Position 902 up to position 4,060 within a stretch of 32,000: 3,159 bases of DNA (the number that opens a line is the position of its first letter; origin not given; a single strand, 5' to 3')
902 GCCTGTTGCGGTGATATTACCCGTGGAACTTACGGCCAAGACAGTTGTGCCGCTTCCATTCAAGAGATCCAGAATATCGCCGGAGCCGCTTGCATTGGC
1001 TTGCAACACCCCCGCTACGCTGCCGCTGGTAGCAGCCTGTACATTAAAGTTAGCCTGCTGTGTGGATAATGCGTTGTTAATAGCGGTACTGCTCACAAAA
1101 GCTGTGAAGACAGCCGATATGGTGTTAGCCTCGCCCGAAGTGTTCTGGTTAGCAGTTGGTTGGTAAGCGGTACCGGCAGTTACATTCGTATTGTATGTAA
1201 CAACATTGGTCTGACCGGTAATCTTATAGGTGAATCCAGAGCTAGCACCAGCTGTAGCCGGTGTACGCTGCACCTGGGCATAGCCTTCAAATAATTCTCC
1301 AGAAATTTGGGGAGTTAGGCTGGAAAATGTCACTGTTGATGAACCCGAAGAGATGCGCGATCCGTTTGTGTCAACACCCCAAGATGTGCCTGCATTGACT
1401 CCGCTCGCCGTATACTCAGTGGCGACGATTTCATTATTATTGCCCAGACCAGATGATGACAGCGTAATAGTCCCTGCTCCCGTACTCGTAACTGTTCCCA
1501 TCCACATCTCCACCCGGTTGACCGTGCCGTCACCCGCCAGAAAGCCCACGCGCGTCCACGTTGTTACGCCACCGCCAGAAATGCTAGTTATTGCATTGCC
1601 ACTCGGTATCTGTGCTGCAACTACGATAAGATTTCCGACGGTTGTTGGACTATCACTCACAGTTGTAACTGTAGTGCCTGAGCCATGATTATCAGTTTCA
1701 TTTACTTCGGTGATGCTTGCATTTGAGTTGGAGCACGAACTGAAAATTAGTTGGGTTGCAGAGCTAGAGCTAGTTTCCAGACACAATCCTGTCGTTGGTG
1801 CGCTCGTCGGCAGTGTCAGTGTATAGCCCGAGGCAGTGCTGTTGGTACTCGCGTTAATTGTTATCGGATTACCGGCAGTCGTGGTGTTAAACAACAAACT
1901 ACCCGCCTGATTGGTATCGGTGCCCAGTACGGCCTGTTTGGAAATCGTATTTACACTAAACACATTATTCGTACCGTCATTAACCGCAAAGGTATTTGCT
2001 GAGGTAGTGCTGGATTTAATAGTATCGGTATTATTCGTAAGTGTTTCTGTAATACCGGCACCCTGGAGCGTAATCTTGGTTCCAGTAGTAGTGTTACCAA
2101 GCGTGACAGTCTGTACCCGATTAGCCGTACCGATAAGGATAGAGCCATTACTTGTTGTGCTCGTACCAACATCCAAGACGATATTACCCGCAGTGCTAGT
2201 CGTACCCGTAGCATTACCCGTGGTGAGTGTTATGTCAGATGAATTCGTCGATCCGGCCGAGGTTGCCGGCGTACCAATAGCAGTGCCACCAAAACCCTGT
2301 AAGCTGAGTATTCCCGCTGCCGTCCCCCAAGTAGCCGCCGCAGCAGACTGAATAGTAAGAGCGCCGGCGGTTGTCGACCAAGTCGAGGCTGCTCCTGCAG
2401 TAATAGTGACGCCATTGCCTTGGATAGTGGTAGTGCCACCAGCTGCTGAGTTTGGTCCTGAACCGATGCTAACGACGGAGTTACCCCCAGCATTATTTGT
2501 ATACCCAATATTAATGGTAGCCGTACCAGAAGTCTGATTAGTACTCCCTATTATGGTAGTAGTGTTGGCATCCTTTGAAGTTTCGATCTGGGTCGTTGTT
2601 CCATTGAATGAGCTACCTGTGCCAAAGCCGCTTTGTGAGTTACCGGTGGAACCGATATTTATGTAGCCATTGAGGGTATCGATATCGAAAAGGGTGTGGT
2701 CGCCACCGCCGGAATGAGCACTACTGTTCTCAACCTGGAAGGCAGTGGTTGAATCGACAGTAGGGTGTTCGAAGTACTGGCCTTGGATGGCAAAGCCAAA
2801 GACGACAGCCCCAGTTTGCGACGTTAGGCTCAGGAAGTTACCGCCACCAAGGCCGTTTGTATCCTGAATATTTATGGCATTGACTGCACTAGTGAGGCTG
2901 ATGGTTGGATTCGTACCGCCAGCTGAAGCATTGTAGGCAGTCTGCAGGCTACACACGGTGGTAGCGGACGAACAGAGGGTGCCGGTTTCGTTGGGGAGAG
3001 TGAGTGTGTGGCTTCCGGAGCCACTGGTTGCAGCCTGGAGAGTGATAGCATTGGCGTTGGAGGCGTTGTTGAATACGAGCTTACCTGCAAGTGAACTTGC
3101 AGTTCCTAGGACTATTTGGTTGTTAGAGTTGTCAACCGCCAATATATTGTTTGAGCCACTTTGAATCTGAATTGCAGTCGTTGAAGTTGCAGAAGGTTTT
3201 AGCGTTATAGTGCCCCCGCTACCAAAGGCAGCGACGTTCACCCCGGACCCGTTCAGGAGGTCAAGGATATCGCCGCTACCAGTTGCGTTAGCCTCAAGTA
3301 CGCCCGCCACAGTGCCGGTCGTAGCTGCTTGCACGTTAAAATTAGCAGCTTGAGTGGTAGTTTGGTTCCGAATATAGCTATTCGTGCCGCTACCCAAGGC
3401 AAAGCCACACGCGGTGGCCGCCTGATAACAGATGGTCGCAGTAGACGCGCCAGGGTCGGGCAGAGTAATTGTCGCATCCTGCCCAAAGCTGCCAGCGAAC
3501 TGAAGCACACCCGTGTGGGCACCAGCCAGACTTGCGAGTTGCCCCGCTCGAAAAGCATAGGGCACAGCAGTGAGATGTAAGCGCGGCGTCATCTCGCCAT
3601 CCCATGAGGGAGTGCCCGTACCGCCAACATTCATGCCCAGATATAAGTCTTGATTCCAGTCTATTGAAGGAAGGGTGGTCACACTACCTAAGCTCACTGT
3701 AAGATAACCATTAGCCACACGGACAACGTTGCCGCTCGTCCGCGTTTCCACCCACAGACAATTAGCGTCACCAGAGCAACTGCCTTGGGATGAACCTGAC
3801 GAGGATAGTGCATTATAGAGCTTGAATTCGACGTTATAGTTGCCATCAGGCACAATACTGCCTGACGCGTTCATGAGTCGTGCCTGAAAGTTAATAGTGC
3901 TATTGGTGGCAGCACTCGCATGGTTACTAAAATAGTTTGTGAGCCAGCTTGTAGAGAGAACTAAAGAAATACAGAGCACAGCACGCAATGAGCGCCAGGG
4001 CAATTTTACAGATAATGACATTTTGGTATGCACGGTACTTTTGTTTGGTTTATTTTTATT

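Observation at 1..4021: A 4-kb gene for a giant secreted repeat protein is hidden from the ORF track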

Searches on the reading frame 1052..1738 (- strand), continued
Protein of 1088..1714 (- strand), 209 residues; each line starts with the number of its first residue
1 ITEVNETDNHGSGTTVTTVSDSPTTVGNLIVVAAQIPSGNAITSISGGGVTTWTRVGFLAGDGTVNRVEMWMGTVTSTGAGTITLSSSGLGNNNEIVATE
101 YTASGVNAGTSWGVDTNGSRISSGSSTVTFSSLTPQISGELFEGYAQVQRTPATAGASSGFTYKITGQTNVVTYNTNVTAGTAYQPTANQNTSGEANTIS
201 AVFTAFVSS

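Call 102: search_protein_families(library=pfam, proteins=[L087:7959-10823:+, L087:5946-7955:+, L087:4733-5932:+, L085:5386-7413:+, L085:3124-3834:+, L086:7869-8582:+, L086:10593-15209:+, L087:10830-11609:+], max_evalue=0.01)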
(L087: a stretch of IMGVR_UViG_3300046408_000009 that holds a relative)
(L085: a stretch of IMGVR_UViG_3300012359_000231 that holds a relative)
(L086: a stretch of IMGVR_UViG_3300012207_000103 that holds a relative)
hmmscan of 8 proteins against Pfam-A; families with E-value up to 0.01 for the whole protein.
L087:7959-10823:+ (954 aa): 0 families

L087:5946-7955:+ (669 aa): 2 families
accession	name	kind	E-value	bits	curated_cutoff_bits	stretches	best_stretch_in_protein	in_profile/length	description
PF07494.17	Reg_prop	-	1.6e-06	28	20.4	0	185-202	4-21/24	Two component regulator propeller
PF01436.27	NHL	-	0.01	16.3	20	0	405-420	6-21/28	NHL repeat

L087:4733-5932:+ (399 aa): 0 families

L085:5386-7413:+ (675 aa): 0 families

L085:3124-3834:+ (236 aa): 0 families

L086:7869-8582:+ (237 aa): 0 families

L086:10593-15209:+ (1538 aa): 0 families

L087:10830-11609:+ (259 aa): 0 families

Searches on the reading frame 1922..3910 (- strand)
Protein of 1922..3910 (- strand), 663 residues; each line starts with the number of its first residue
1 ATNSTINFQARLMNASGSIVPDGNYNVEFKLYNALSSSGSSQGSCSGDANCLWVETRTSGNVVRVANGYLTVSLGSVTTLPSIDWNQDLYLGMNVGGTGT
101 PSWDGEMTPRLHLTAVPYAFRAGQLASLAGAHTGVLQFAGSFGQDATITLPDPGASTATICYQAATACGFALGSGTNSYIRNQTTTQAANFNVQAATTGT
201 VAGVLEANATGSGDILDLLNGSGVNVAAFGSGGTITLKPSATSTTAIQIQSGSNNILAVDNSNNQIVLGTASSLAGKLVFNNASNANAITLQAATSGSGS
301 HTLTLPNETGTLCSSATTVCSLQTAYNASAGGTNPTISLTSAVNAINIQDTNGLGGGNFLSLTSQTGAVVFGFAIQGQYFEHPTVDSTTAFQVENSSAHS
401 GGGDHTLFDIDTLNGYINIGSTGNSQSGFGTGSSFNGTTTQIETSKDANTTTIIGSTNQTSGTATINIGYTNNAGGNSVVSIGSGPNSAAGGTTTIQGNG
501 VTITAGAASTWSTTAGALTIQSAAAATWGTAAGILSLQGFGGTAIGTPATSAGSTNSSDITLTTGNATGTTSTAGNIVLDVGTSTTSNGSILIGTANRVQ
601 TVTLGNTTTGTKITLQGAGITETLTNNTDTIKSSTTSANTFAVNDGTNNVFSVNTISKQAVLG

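Call 26: predict_structure(alignment_id=A1)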
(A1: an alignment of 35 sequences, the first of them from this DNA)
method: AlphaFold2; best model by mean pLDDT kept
length: 663 residues; sequences in the alignment: 35
mean_pLDDT: 57.5   pTM: 0.32
mean pLDDT of the five models: 57.5, 56.5, 56.2, 53.0, 52.5
residues with pLDDT >= 90: 75; 70-90: 92; 50-70: 183; < 50: 313
segments of 3 or more residues with pLDDT < 50: 116-135, 139-147, 161-165, 167-173, 177-179, 181-187, 271-277, 281-287, 292-299, 306-315, 317-335, 352-359, 363-369, 423-451, 454-462, 471-476, 483-492, 504-517, 519-559, 563-573, 581-587, 595-597, 605-609, 625-629, 632-663
pLDDT, mean of each block of 10 residues (from residue 1): 76 92 96 83 87 94 95 93 87 93 88 63 46 47 48 54 47 48 47 69 68 71 71 61 66 70 67 45 46 46 48 45 43 49 51 45 46 54 70 71 71 78 44 38 41 48 50 47 45 50 43 44 37 40 32 35 43 48 47 51 52 55 50 46 41 38 34
secondary structure, 60 per line:
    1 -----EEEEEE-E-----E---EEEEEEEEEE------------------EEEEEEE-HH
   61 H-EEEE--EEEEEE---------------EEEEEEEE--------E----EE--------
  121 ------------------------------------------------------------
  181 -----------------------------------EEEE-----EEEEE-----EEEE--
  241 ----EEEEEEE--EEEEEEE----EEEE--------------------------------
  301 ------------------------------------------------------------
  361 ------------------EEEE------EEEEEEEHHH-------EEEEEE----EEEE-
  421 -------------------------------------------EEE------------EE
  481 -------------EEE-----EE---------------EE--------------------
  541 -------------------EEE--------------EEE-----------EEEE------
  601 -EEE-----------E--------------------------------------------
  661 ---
elements in order (helices of 4 or more, strands of 3 or more residues): E6-11 E23-32 E51-57 E63-66 E69-74 E90-97 E216-219 E225-229 E235-238 E245-251 E254-260 E265-268 E379-382 E389-395 E406-411 E416-419 E464-466 E494-496 E560-562 E577-579 E591-594 E602-604

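Call 30: fold_search(model_id=the predicted structure, library=pdb)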
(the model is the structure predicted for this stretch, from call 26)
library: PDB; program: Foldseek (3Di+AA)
matches with E <= 10: 481; with E <= 0.001: 0
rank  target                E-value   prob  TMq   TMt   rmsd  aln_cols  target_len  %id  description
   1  5i5k_B                8.0e-02  0.90  0.11  0.05   5.7       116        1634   14  Structure of complement C5 in complex with eculizumab (released 2016-03-16)
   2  6rqj_B                1.1e-01  0.80  0.11  0.11   6.3       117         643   13  Structure of human complement C5 complexed with tick inhibitors OmCI, RaCI1 and CirpT1 (released 2020-01-08)
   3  7qm2_D                1.3e-01  0.57  0.09  0.29   7.0       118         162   11  Crystal structure of the PP1/PTG/beta-cyclodextrin ternary complex (released 2022-11-02)
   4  9jzp_B                1.3e-01  0.54  0.09  0.20   6.3       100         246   14  Crystal structure of Nir2 C-terminal domain (released 2025-10-15)
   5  9jzp_A                1.4e-01  0.54  0.09  0.19   6.6       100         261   14  Crystal structure of Nir2 C-terminal domain (released 2025-10-15)
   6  4ni6                  1.6e-01  0.75  0.10  0.40   7.6       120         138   12  Repeat domain 1 of Clostridium perfringens CPE0147 (released 2013-12-04)
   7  4uxg_D                1.7e-01  0.14  0.12  0.16  13.9       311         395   14  Crystal structure of the carboxy-terminal region of the bacteriophage T4 proximal long tail fibre protein gp34, R32 na (released 2015-09-30)
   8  2pcd_M                1.8e-01  0.44  0.09  0.21   9.5       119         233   17  STRUCTURE OF PROTOCATECHUATE 3,4-DIOXYGENASE FROM PSEUDOMONAS AERUGINOSA AT 2.15 ANGSTROMS RESOLUTION (released 1994-12-20)
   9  6wxa_B                1.9e-01  0.25  0.10  0.20  15.6       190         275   15  Crystal structure of truncated Streptococcal bacteriophage hyaluronidase complexed with unsaturated hyaluronan hexa-sa (released 2021-05-12)
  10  8fha_D                2.0e-01  0.69  0.10  0.38   8.2       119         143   12  Intramolecular ester bond-containing repeat domain 1 from Suipraoptans intestinalis adhesin (released 2024-06-19)
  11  5nxf_B                2.0e-01  0.13  0.13  0.16  15.5       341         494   16  Crystal structure of the carboxy-terminal region of the bacteriophage T4 proximal long tail fibre protein gp34, residu (released 2017-07-12)
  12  5nxh_A                2.3e-01  0.11  0.12  0.13  15.0       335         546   14  Crystal structure of the carboxy-terminal region of the bacteriophage T4 proximal long tail fibre protein gp34, residu (released 2017-07-12)
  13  6wxa_C                2.4e-01  0.21  0.10  0.20  15.6       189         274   15  Crystal structure of truncated Streptococcal bacteriophage hyaluronidase complexed with unsaturated hyaluronan hexa-sa (released 2021-05-12)
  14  4uxg_C                2.4e-01  0.12  0.13  0.17  13.9       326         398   15  Crystal structure of the carboxy-terminal region of the bacteriophage T4 proximal long tail fibre protein gp34, R32 na (released 2015-09-30)
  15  3vda_A                2.6e-01  0.54  0.10  0.07  12.1       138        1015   12  E. coli (lacZ) beta-galactosidase (N460T) (released 2012-04-11)
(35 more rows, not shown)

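Call 38: find_related_loci(query=A1, collection=genome_contigs, flank=6000)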
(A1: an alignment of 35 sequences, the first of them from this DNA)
Query A1 (663 aa) in genome_contigs; peptide patterns used: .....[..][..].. (x = any residue, [..] = any of these).
399 stretches matched a pattern; 379 encode a relative of the query (tblastn E <= 1e-3); the best 80 are kept; 79 distinct loci.
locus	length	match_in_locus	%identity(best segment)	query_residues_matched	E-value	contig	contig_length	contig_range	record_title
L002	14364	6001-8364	58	2-420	5e-106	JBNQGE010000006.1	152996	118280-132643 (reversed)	MAG: Candidatus Saccharibacteria bacterium isolate Bin_28 c_000000000005, whole genome shotgun sequence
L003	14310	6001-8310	62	1-523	2e-91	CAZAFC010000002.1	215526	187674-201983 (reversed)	MAG TPA_asm: uncultured Candidatus Saccharibacteria bacterium isolate SRP200132_co1_536 genome assembly, contig: NODE_47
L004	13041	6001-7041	49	6-347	9e-90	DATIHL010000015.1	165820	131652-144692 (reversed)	MAG TPA_asm: Candidatus Saccharimonadales bacterium isolate SMAG_U15637 k141_1185538, whole genome shotgun sequence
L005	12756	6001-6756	60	1-246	5e-88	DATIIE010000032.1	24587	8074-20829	MAG TPA_asm: Candidatus Saccharimonadales bacterium isolate SMAG_U15656 k141_208905, whole genome shotgun sequence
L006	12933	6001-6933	51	1-283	8e-87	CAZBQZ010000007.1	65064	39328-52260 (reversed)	MAG TPA_asm: uncultured Candidatus Saccharibacteria bacterium isolate SRP200132_co1_38 genome assembly, contig: NODE_622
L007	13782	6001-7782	40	1-627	7e-88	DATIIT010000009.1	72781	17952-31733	MAG TPA_asm: Candidatus Saccharimonadales bacterium isolate SMAG_U15672 k141_90938, whole genome shotgun sequence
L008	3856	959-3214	62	1-644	4e-78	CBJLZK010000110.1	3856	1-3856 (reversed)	MAG TPA_asm: uncultured bacterium isolate SRR27822709_concoct_53 genome assembly, contig: ERZ27339097.12522, whole genom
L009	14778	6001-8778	61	1-351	3e-77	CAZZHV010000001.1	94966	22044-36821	MAG TPA_asm: uncultured Candidatus Saccharibacteria bacterium isolate SRP200132_co1_55 genome assembly, contig: NODE_258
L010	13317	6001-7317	44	1-420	1e-75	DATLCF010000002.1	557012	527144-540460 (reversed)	MAG TPA_asm: Nevskiaceae bacterium isolate SMAG_U14317 k141_4041039, whole genome shotgun sequence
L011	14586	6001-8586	40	1-497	2e-73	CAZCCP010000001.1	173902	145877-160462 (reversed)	MAG TPA_asm: uncultured Candidatus Saccharibacteria bacterium isolate SRP200132_co1_638 genome assembly, contig: NODE_68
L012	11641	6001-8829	59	1-414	1e-73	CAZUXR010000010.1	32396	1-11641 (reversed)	MAG TPA_asm: uncultured Candidatus Saccharibacteria bacterium isolate SRP200132_co1_356 genome assembly, contig: NODE_23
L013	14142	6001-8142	58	2-333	1e-73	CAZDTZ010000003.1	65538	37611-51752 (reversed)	MAG TPA_asm: uncultured Candidatus Saccharibacteria bacterium isolate SRP200132_co1_471 genome assembly, contig: NODE_61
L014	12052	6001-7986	46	2-353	8e-73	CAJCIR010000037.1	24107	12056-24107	Chlamydiae bacterium isolate BOG_genome_mining.3 genome assembly, contig: k141_8906661, whole genome shotgun sequence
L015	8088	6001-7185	41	1-420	4e-72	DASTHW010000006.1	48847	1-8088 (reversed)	MAG TPA_asm: Candidatus Saccharimonadales bacterium isolate SMAG_U751 k141_1533847, whole genome shotgun sequence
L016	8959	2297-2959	57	1-218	2e-71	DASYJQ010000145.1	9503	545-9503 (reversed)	MAG TPA_asm: Candidatus Saccharimonadales bacterium isolate SMAG_U4299 k141_1175985, whole genome shotgun sequence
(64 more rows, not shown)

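Call 61: search_solved_structures(query=A1, max_evalue=10)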
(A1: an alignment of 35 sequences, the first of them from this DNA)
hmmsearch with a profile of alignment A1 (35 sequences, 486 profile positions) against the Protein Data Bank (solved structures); distinct sequences matched with E-value up to 10: 0.

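Call 84: search_protein_families(library=pfam, alignment_id=A1, max_evalue=1)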
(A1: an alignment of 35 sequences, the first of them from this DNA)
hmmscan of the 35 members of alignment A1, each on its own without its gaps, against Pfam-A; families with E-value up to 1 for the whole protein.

A. member 1, seq(663 aa): 1 family
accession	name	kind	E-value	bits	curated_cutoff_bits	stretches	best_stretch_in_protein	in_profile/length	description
PF04941.17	LEF-8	-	0.055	12.2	27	1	9-88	566-643/730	Late expression factor 8 (LEF-8)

B. families by the number of members that match (of 35 scanned): 22 families
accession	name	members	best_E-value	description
PF04941.17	LEF-8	7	0.027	Late expression factor 8 (LEF-8)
PF20744.3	gp37_trimer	4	0.028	Tail fibre protein gp37 trimerization region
PF24507.1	Ig_CFAP65_4th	2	0.023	CFAP65, fourth Ig-like domain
PF18565.7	Glyco_hydro2_C5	2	0.035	Glycoside hydrolase family 2 C-terminal domain 5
PF00635.32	Motile_Sperm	2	0.085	MSP (Major sperm protein) domain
PF16967.11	TcfC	1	0.035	E-set like domain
PF11852.14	Pullul_strch_C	1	0.055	Alpha-1,6-glucosidases, pullulanase-type, C-terminal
PF19119.5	DUF5803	1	0.06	Family of unknown function (DUF5803)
PF23623.1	GBD_IRG7_N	1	0.061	IRG7 N-terminal galactose binding domain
PF11947.13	DUF3464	1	0.066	Photosynthesis affected mutant 68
PF13155.12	Toprim_2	1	0.08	Toprim-like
PF05986.19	ADAMTS_spacer1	1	0.17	ADAM-TS Spacer 1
PF04525.18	LOR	1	0.21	LURP-one-related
PF15961.10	DUF4764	1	0.22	Domain of unknown function (DUF4764)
PF23846.1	Cache_WalK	1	0.24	WalK sensor protein kinase Chache domain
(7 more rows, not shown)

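Call 90: find_related_loci(query=A1, collection=viral_contigs, flank=8000)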
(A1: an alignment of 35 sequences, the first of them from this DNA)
Query A1 (663 aa) in viral_contigs; peptide patterns used: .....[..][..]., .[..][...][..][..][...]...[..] (x = any residue, [..] = any of these).
210 stretches matched a pattern, but none encodes a relative of the query by tblastn (E <= 1e-3).

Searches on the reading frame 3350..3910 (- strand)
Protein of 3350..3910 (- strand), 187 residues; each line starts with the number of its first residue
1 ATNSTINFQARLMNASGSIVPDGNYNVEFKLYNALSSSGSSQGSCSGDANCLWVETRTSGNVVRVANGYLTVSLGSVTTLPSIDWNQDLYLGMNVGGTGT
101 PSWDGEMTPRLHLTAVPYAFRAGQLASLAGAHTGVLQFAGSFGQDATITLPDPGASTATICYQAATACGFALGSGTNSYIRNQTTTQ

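Call 14: search_protein_families(library=pfam, proteins=[window:3350-3910:-], max_evalue=10)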
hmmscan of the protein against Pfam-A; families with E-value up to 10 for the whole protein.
seq(187 aa): 1 family
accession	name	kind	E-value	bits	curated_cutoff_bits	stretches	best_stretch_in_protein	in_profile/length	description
PF04941.17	LEF-8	-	0.0076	15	27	1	9-88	566-643/730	Late expression factor 8 (LEF-8)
